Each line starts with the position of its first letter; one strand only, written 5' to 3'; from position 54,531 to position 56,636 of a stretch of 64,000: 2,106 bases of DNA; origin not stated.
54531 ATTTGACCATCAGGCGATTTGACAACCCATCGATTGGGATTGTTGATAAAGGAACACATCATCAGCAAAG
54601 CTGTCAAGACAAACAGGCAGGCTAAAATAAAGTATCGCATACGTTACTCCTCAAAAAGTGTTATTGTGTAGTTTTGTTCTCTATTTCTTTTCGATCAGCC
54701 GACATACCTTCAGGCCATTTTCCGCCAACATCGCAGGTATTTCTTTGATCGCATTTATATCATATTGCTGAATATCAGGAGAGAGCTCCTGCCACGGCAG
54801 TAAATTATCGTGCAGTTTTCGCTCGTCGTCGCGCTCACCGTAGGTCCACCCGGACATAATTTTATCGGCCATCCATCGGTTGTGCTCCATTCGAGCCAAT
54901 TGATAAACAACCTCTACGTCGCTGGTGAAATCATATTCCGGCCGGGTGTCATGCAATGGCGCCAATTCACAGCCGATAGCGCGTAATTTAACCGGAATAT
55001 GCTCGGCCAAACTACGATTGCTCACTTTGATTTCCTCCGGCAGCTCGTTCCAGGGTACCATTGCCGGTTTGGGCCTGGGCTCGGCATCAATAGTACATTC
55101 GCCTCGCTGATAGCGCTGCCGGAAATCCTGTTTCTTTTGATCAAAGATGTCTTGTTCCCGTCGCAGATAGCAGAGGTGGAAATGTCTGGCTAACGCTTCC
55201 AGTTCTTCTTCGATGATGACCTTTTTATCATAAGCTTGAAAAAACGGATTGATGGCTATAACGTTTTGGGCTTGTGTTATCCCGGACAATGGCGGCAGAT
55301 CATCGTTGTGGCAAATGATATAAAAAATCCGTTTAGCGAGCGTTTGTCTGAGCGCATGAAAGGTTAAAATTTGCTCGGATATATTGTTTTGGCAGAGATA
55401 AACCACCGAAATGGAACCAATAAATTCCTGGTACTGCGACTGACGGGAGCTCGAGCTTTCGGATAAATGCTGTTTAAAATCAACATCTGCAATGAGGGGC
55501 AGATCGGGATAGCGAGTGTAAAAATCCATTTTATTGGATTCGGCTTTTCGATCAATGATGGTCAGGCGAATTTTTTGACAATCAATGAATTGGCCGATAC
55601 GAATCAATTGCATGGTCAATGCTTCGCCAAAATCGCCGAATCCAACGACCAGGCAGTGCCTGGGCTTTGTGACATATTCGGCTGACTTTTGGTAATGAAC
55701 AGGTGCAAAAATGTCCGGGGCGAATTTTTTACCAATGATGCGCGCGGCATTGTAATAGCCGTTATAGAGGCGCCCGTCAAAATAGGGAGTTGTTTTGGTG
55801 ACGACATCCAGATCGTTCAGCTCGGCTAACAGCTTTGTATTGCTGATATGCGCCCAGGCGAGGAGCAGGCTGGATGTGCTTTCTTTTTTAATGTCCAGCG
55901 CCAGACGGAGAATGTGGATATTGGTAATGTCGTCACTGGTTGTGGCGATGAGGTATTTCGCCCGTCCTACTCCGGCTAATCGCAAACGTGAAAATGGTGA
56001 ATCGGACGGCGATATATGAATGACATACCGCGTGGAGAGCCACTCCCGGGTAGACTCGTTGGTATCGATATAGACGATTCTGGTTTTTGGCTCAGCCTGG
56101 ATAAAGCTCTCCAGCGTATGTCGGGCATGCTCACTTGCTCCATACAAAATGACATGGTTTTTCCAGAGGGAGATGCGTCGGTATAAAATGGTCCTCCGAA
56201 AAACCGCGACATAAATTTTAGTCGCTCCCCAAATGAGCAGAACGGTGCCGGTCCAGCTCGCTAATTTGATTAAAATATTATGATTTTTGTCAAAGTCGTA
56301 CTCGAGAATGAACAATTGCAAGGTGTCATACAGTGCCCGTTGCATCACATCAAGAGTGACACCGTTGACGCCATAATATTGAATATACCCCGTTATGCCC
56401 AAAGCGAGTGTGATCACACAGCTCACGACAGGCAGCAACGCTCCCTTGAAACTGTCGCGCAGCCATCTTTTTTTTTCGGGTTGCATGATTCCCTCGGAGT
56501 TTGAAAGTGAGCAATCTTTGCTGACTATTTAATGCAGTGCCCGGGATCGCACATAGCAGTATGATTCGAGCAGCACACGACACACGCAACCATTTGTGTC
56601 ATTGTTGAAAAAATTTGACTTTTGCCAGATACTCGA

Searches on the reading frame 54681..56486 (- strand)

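Call 26: search_protein_families(library=pfam, proteins=[window:54681-56486:-], max_evalue=0.0001)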
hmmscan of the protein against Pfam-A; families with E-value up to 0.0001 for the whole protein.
window:54681-56486:- (601 aa): 2 families
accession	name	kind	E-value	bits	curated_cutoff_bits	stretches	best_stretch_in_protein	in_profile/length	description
PF02026.21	RyR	-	1.2e-14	54.7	27.4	1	525-594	19-89/91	RyR domain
PF02254.24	TrkA_N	-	1.7e-09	38.5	23.8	1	112-202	1-89/116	TrkA-N domain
